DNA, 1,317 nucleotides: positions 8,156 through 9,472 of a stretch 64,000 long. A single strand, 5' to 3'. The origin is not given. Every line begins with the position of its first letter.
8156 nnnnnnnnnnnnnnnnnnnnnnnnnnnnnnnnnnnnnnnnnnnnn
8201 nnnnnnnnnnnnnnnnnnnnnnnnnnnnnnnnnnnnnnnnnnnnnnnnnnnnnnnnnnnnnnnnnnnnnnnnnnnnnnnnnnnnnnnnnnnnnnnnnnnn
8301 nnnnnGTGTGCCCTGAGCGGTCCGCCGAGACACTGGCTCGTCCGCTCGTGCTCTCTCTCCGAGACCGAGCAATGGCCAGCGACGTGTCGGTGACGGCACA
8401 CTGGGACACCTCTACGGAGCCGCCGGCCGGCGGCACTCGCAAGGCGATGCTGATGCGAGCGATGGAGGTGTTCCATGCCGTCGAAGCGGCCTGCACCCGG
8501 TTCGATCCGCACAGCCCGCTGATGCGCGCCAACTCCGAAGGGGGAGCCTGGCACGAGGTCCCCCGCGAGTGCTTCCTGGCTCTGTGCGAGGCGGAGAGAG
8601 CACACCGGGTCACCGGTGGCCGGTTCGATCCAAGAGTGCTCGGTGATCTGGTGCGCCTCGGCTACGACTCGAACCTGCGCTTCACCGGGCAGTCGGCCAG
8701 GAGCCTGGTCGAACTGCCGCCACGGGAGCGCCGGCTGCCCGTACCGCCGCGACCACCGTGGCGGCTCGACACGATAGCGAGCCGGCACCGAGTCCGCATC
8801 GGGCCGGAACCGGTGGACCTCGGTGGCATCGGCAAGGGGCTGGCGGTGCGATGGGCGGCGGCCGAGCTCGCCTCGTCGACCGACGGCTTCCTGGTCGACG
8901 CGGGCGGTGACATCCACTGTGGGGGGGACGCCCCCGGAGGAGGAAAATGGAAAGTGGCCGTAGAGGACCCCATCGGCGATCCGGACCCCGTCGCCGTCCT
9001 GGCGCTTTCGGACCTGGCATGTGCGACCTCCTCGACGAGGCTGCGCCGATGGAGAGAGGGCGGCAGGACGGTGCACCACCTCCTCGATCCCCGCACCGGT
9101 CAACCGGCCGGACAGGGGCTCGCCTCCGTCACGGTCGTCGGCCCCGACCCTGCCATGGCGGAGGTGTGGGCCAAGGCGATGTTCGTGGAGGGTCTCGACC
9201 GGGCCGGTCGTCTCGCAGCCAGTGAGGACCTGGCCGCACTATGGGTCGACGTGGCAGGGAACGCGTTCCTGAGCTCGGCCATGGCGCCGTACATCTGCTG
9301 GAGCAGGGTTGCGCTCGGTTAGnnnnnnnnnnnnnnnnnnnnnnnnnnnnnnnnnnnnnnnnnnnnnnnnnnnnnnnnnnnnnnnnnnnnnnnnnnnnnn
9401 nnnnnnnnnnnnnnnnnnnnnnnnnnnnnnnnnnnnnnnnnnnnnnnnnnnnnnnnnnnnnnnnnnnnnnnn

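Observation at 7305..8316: Two tandem small membrane-anchored proteins both end in a T-G-A-S-G tail directly upstream of apbE: candidate domain-less flavinylation substrates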

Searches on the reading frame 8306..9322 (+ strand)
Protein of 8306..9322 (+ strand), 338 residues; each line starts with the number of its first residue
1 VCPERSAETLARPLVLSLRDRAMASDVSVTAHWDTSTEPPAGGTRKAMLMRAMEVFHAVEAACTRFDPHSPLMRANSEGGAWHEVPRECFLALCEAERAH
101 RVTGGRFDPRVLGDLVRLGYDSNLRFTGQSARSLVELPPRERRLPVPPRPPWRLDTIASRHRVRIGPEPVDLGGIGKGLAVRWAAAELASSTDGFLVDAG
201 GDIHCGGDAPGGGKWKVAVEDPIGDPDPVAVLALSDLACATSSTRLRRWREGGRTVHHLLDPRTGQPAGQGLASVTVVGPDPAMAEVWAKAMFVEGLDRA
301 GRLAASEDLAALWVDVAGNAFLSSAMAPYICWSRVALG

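Call 3: search_protein_families(library=pfam, proteins=[window:8306-9322:+], max_evalue=0.1)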
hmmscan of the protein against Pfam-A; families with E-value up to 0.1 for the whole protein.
window:8306-9322:+ (338 aa): 1 family
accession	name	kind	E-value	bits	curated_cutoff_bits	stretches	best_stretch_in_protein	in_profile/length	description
PF02424.20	ApbE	-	2.4e-48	165.4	25.6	1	25-312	3-265/266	ApbE family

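Call 14: find_homologous_proteins(query=window:8306-9319:+, max_evalue=1e-20)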
Query window:8306-9319:+ (338 aa): 2864 proteins with E <= 1e-20 among 8000 candidates; the best 120 are listed.
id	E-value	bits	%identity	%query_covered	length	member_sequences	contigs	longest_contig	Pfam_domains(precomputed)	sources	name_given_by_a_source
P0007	3.7e-225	765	100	100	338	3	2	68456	PF02424.21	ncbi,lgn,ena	-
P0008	6.8e-145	501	68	100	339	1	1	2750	PF02424.21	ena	-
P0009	2.1e-135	470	69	93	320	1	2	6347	PF02424.21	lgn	-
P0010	7.6e-98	346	58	93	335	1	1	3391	PF02424.21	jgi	jgi:thiamine biosynthesis lipoprotein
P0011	1.9e-95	338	55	92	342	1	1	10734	PF02424.21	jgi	jgi:thiamine biosynthesis lipoprotein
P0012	4.3e-95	337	56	94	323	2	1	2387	PF02424.21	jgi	jgi:thiamine biosynthesis lipoprotein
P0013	6.4e-95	336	53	94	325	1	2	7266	PF02424.21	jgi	jgi:thiamine biosynthesis lipoprotein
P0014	1.6e-93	332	55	93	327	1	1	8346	PF02424.21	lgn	-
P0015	2.6e-93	331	53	93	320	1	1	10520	PF02424.21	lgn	-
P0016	7.9e-93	330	55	93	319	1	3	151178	PF02424.21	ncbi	ncbi:MAG: FAD:protein FMN transferase [Acidimicrobiales bacterium]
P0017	9.4e-93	329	54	92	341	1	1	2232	PF02424.21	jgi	jgi:thiamine biosynthesis lipoprotein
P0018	2.4e-92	328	54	94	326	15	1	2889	PF02424.21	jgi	jgi:thiamine biosynthesis lipoprotein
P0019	2.6e-92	328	57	86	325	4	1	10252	PF02424.21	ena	-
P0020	4.5e-92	327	56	93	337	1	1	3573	PF02424.21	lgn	-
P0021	4.7e-92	327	54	92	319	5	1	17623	PF02424.21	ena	-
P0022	6.7e-92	326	55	93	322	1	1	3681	PF02424.21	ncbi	-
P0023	7.0e-92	326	52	94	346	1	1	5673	PF02424.21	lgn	-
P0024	1.2e-91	326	54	93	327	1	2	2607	PF02424.21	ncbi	ncbi:MAG: FAD:protein FMN transferase [Acidimicrobiales bacterium]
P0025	1.7e-91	325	57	82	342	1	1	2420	PF02424.21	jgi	jgi:thiamine biosynthesis lipoprotein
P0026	2.0e-91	325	53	93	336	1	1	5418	PF02424.21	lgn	-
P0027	2.4e-91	325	55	93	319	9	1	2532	PF02424.21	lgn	-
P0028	5.2e-91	324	53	94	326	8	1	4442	PF02424.21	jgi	-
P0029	6.8e-91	323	55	88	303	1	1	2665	PF02424.21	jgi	jgi:thiamine biosynthesis lipoprotein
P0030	8.2e-91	323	53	93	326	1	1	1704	PF02424.21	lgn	-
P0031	8.2e-91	323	53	93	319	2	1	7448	PF02424.21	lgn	-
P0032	1.3e-90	322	56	87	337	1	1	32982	PF02424.21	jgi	jgi:thiamine biosynthesis lipoprotein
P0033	1.4e-90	322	54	94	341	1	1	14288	PF02424.21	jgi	jgi:FAD:protein FMN transferase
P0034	1.5e-90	322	53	92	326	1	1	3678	PF02424.21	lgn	-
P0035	4.0e-90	321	54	94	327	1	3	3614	PF02424.21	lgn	-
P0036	4.1e-90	321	56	86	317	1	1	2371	PF02424.21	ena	-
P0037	4.2e-90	321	55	87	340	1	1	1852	PF02424.21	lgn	-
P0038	4.6e-90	320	55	92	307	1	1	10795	PF02424.21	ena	-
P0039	5.0e-90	320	54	94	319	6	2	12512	PF02424.21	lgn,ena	-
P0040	5.4e-90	320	55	93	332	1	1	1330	PF02424.21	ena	-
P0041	6.6e-90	320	54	93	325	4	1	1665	PF02424.21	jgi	jgi:FAD:protein FMN transferase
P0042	8.1e-90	320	55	93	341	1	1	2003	PF02424.21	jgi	jgi:FAD:protein FMN transferase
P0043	9.6e-90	319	54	93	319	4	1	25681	PF02424.21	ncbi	ncbi:MAG: FAD:protein FMN transferase [Candidatus Dormibacteria bacterium]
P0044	1.1e-89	319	55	93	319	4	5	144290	PF02424.21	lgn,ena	-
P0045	1.1e-89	319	54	92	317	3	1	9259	PF02424.21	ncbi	-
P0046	1.3e-89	319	48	93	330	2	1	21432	PF02424.21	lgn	-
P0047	1.5e-89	319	54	94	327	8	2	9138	PF02424.21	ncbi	ncbi:MAG: FAD:protein FMN transferase [Acidimicrobiales bacterium]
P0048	1.5e-89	319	55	84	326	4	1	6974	PF02424.21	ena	-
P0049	2.4e-89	318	54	93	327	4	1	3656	PF02424.21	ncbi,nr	ncbi:MAG TPA: FAD:protein FMN transferase [Acidimicrobiales bacterium]|nr:FAD:protein FMN transferas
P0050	2.9e-89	318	52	93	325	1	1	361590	PF02424.21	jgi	jgi:thiamine biosynthesis lipoprotein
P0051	3.5e-89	318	51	93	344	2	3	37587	PF02424.21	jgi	-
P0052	6.0e-89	317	51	97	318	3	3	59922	PF02424.21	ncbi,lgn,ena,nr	ncbi:MAG TPA: FAD:protein FMN transferase [Acidimicrobiales bacterium]|nr:FAD:protein FMN transferas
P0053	6.0e-89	317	52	94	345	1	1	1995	PF02424.21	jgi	jgi:thiamine biosynthesis lipoprotein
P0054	7.0e-89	317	54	94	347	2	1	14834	PF02424.21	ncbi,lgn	-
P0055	7.3e-89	316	55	84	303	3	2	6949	PF02424.21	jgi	jgi:FAD:protein FMN transferase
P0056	7.9e-89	316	53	93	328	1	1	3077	PF02424.21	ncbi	ncbi:MAG: FAD:protein FMN transferase [Acidimicrobiales bacterium]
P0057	8.4e-89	316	53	92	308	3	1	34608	PF02424.21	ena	-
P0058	1.1e-88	316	53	92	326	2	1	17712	PF02424.21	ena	-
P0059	1.6e-88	315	55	86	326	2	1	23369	PF02424.21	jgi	jgi:FAD:protein FMN transferase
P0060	1.7e-88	315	52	95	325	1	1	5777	PF02424.21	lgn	-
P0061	2.1e-88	315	54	94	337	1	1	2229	PF02424.21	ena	-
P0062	2.1e-88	315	53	95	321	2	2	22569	PF02424.21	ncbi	ncbi:MAG: FAD:protein FMN transferase [Candidatus Dormibacteria bacterium]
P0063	3.0e-88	314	54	92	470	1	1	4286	PF02424.21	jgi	jgi:thiamine biosynthesis lipoprotein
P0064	4.3e-88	314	53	94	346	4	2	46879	PF02424.21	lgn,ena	-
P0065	4.5e-88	314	53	92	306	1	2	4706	PF02424.21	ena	-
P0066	4.7e-88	314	56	83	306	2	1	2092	PF02424.21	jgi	jgi:FAD:protein FMN transferase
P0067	5.0e-88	314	55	86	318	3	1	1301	PF02424.21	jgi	jgi:thiamine biosynthesis lipoprotein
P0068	5.4e-88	314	53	86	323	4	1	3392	PF02424.21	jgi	jgi:thiamine biosynthesis lipoprotein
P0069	5.5e-88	314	52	93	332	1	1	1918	PF02424.21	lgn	-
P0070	5.5e-88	314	52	96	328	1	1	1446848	PF02424.21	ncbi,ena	-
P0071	6.7e-88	313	53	93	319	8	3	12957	PF02424.21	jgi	-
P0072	7.6e-88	313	53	93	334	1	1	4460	PF02424.21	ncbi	-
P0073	8.4e-88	313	53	95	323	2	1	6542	PF02424.21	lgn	-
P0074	8.6e-88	313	50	94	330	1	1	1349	PF02424.21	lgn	-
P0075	9.9e-88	313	54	92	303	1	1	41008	PF02424.21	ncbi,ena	-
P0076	1.1e-87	313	53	93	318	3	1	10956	PF02424.21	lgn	-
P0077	1.5e-87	312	52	97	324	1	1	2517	PF02424.21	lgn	-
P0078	1.8e-87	312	52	92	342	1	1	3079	PF02424.21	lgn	-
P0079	1.8e-87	312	51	92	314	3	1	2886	PF02424.21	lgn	-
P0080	1.8e-87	312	52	93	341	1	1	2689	PF02424.21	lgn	-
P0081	2.2e-87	312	50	95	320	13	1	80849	PF02424.21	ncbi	-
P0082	2.2e-87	312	53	94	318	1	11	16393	PF02424.21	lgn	-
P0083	2.2e-87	312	52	93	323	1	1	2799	PF02424.21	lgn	-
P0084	2.3e-87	312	55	83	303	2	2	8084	PF02424.21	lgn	-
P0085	2.4e-87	312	52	93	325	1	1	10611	PF02424.21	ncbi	-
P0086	2.6e-87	311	54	93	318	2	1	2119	PF02424.21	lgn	-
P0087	2.8e-87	311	51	92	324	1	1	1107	PF02424.21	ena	-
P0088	3.0e-87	311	53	94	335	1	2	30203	PF02424.21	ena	-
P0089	4.0e-87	311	53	92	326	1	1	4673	PF02424.21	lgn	-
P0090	5.7e-87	310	55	85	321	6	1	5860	PF02424.21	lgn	-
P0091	5.8e-87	310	52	94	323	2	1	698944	PF02424.21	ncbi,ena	-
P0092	5.9e-87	310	53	93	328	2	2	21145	PF02424.21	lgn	-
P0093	6.0e-87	310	52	93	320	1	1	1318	PF02424.21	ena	-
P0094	6.1e-87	310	51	93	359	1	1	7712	PF02424.21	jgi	jgi:FAD:protein FMN transferase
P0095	7.1e-87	310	50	93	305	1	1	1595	PF02424.21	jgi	-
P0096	7.8e-87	310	55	83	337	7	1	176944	PF02424.21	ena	-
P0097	8.2e-87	310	53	93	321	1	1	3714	PF02424.21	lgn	-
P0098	8.9e-87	310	52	93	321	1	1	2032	PF02424.21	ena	-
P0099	9.0e-87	310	53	93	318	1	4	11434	PF02424.21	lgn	-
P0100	1.1e-86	309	53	94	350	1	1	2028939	PF02424.21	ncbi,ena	-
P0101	1.3e-86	309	54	83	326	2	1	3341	PF02424.21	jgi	-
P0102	1.4e-86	309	53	92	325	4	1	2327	PF02424.21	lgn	-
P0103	1.5e-86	309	56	83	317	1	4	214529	PF02424.21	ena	-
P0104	1.6e-86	309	55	93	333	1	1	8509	PF02424.21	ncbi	-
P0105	1.6e-86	309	53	92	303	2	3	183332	PF02424.21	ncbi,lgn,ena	-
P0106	1.8e-86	309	51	93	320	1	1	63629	PF02424.21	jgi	jgi:thiamine biosynthesis lipoprotein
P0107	2.0e-86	308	52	93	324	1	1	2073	PF02424.21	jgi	jgi:FAD:protein FMN transferase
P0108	2.3e-86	308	52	95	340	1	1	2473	PF02424.21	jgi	jgi:FAD:protein FMN transferase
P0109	2.4e-86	308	57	84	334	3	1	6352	PF02424.21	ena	-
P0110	2.5e-86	308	54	93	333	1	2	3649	PF02424.21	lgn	-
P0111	2.6e-86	308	57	84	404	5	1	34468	PF02424.21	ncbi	-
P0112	2.7e-86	308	52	93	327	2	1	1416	PF02424.21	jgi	jgi:thiamine biosynthesis lipoprotein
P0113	3.1e-86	308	50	98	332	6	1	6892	PF02424.21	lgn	-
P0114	3.5e-86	308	54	86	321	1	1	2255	PF02424.21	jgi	jgi:thiamine biosynthesis lipoprotein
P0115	3.7e-86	308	52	93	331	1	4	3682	PF02424.21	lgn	-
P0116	4.0e-86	307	52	88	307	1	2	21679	PF02424.21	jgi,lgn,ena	-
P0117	4.0e-86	307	51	95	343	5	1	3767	PF02424.21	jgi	-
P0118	4.1e-86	307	53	94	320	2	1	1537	PF02424.21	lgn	-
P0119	4.2e-86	307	54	92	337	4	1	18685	PF02424.21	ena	-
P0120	4.5e-86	307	52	92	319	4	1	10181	PF02424.21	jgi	-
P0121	4.5e-86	307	52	92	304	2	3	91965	PF02424.21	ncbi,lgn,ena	-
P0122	4.7e-86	307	54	81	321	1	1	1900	PF02424.21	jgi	jgi:thiamine biosynthesis lipoprotein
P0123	4.9e-86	307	51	95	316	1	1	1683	PF02424.21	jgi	jgi:thiamine biosynthesis lipoprotein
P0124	5.0e-86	307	51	93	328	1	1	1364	PF02424.21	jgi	-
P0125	5.5e-86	307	52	96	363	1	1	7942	PF02424.21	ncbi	ncbi:MAG TPA: FAD:protein FMN transferase [Kineosporiaceae bacterium]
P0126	5.6e-86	307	56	83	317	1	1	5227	PF02424.21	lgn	-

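Call 16: find_related_loci(query=A3, collection=genome_contigs, flank=8000)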
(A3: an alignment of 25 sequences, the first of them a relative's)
Query A3 (338 aa) in genome_contigs; peptide patterns used: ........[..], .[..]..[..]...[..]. (x = any residue, [..] = any of these).
469 stretches matched a pattern; 440 encode a relative of the query (tblastn E <= 1e-3); the best 80 are kept; 80 distinct loci.
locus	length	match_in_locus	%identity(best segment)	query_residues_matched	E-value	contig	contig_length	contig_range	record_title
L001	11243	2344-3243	54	21-332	6e-95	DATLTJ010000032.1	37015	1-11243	MAG TPA_asm: Candidatus Acidiferrales bacterium isolate SMAG_U13953 k141_1269805, whole genome shotgun sequence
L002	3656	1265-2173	55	19-332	3e-95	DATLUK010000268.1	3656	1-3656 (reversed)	MAG TPA_asm: Acidimicrobiales bacterium isolate SMAG_U13981 k141_184251, whole genome shotgun sequence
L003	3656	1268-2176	54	19-332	8e-94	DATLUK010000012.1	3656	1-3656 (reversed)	MAG TPA_asm: Acidimicrobiales bacterium isolate SMAG_U13981 k141_184222, whole genome shotgun sequence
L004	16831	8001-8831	56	52-332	6e-91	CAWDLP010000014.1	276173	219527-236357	MAG: uncultured Acidimicrobiaceae bacterium isolate MFD04540.bin.2.101 genome assembly, contig: contig_4597, whole genom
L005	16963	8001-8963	52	10-335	1e-90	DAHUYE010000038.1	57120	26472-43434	MAG TPA_asm: Actinobacteria bacterium isolate clean269 k141_783446, whole genome shotgun sequence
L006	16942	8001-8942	51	6-332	3e-90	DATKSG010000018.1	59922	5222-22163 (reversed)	MAG TPA_asm: Acidimicrobiales bacterium isolate SMAG_U14048 k141_956399, whole genome shotgun sequence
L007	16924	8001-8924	54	16-333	1e-90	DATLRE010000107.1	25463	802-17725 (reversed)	MAG TPA_asm: Acidimicrobiales bacterium isolate SMAG_U13896 k141_303323, whole genome shotgun sequence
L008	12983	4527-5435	52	21-332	4e-90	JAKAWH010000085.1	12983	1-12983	MAG: Actinomycetes bacterium isolate YP4.bin48 NODE_6739_length_12983_cov_1.693217, whole genome shotgun sequence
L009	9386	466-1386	52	16-332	1e-89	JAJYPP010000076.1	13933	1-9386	MAG: bacterium isolate DS3.bin64 NODE_4747_length_13933_cov_12.224830, whole genome shotgun sequence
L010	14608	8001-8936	54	16-333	3e-93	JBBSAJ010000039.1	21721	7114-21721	MAG: Actinomycetes bacterium isolate La6_maxbin2.348 La6_maxbin2.348_K_1148989_L_21721_cov_21.9053, whole genome shotgun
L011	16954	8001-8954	52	9-333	7e-89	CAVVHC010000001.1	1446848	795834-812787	MAG: uncultured Actinomycetota bacterium isolate MFD01721.bin.1.306 genome assembly, contig: contig_13878, whole genome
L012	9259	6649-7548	54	21-330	7e-89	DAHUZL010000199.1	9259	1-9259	MAG TPA_asm: Candidatus Dormiibacterota bacterium isolate clean280 k141_609839, whole genome shotgun sequence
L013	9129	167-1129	52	2-332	9e-89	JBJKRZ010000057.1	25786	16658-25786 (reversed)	MAG: Acidimicrobiales bacterium isolate Bin_70 S1Ck127_937011_flag_1_multi_9.0000_len_25786, whole genome shotgun sequen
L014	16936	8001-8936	50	13-334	4e-88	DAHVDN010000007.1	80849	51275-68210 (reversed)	MAG TPA_asm: Candidatus Dormiibacterota bacterium isolate clean4834 NODE_7_length_80849_cov_14.835593, whole genome shot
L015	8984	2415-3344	51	17-335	4e-88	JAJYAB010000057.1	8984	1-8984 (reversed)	MAG: Actinomycetes bacterium isolate BP8.bin115 NODE_13313_length_8984_cov_1.157954, whole genome shotgun sequence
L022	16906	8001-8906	52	21-334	5e-87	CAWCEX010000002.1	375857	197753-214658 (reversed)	MAG: uncultured Actinomycetota bacterium isolate MFD09495.bin.1.56 genome assembly, contig: contig_2231, whole genome sh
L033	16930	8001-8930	52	16-333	4e-85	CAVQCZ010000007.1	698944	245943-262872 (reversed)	MAG: uncultured Actinomycetota bacterium isolate MFD02416.bin.1.329 genome assembly, contig: contig_69418, whole genome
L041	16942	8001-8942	50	13-333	2e-84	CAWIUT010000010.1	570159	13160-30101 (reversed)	MAG: uncultured Actinomycetota bacterium isolate MFD01721.bin.1.374 genome assembly, contig: contig_62623, whole genome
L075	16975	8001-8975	48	12-332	3e-80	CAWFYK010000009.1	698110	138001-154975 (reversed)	MAG: uncultured Actinomycetota bacterium isolate MFD05442.bin.1.327 genome assembly, contig: contig_6800, whole genome s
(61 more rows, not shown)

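Call 31: find_encoding_contigs(protein=P0070, flank=9000, max_places=1)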
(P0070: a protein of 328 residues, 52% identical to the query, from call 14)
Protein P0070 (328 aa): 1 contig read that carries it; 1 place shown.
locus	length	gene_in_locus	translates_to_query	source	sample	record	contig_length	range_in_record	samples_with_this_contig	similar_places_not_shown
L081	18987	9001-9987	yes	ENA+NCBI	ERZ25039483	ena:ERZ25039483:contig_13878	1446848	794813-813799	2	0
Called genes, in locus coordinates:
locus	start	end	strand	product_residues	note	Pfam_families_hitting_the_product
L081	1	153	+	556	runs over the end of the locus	PF14691:Fer4_20, PF01266:DAO (weak), PF07992:Pyr_redox_2, PF13450:NAD_binding_8, PF14697:Fer4_21, PF12838:Fer4_7, PF00037:Fer4, PF12797:Fer4_2 (weak), +8 more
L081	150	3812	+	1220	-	PF01855:POR_N, PF17147:PFOR_II, PF01558:POR, PF10371:EKR, PF12838:Fer4_7, PF13183:Fer4_8, PF13187:Fer4_9, PF02775:TPP_enzyme_C, +8 more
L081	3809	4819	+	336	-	PF01180:DHO_dh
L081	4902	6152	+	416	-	PF01979:Amidohydro_1, PF07969:Amidohydro_3 (weak)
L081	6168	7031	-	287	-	-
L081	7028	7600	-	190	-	PF07638:Sigma70_ECF, PF04542:Sigma70_r2, PF08281:Sigma70_r4_2, PF04545:Sigma70_r4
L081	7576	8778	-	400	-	-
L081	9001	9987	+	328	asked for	PF02424:ApbE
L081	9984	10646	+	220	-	-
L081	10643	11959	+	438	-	PF01512:Complex1_51K, PF10589:NADH_4Fe-4S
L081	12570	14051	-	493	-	PF07969:Amidohydro_3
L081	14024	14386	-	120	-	-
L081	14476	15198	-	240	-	PF01323:DSBA (weak), PF22234:Rv2466c-like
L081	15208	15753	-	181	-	PF05506:PLipase_C_C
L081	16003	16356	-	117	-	-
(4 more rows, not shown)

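Call 32: find_encoding_contigs(protein=P0016, flank=9000, max_places=1)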
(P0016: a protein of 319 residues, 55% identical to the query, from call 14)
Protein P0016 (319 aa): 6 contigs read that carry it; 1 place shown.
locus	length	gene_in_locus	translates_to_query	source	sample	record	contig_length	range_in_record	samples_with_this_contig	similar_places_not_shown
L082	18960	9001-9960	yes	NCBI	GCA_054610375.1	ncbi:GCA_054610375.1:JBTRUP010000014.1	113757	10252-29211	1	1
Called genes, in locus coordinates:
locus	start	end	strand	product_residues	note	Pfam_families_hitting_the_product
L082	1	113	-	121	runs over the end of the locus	PF01850:PIN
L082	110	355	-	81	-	-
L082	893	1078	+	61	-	-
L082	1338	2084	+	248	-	PF00106:adh_short, PF13561:adh_short_C2, PF23441:SDR (faint), PF08659:KR (weak)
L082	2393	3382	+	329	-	PF01636:APH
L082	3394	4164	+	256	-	PF23441:SDR (weak), PF00106:adh_short, PF08659:KR (weak), PF13561:adh_short_C2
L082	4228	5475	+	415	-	PF02515:CoA_transf_3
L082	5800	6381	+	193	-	PF07638:Sigma70_ECF, PF04542:Sigma70_r2, PF08281:Sigma70_r4_2, PF04545:Sigma70_r4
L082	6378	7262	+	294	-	-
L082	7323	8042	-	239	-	-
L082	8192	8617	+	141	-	-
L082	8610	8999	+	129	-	-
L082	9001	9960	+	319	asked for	PF02424:ApbE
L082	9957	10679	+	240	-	-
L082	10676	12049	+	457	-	PF01512:Complex1_51K, PF10589:NADH_4Fe-4S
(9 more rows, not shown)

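Call 33: find_encoding_contigs(protein=P0043, flank=9000, max_places=1)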
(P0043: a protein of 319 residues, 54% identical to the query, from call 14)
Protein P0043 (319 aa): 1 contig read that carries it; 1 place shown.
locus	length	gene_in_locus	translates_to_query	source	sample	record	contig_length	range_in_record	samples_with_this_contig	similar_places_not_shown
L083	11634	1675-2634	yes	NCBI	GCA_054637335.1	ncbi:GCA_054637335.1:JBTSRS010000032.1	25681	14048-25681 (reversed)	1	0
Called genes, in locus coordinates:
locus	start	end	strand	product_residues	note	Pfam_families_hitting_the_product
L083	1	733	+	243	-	PF08239:SH3_3 (weak)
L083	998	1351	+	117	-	-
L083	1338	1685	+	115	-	-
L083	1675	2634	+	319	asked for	PF02424:ApbE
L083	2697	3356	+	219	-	-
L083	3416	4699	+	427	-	PF01512:Complex1_51K, PF10589:NADH_4Fe-4S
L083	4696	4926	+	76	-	PF13459:Fer4_15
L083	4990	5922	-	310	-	PF02899:Phage_int_SAM_1, PF00589:Phage_integrase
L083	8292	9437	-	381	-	PF00266:Aminotran_5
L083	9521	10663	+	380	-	PF00155:Aminotran_1_2, PF01041:DegT_DnrJ_EryC1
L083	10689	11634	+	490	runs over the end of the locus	PF13418:Beta-prop_TYW4 (faint), PF24681:Kelch_KLHDC2_KLHL20_DRC7 (weak)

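Call 60: search_protein_families(library=ncbifam, proteins=[window:8306-9319:+], max_evalue=0.01)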
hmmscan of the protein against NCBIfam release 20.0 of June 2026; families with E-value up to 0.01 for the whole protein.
window:8306-9319:+ (338 aa): 1 family
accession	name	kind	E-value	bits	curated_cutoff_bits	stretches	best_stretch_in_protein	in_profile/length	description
NF007774.0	PRK10461.1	equivalog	2.4e-17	62.9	498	1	170-328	181-340/351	FAD:protein FMN transferase ApbE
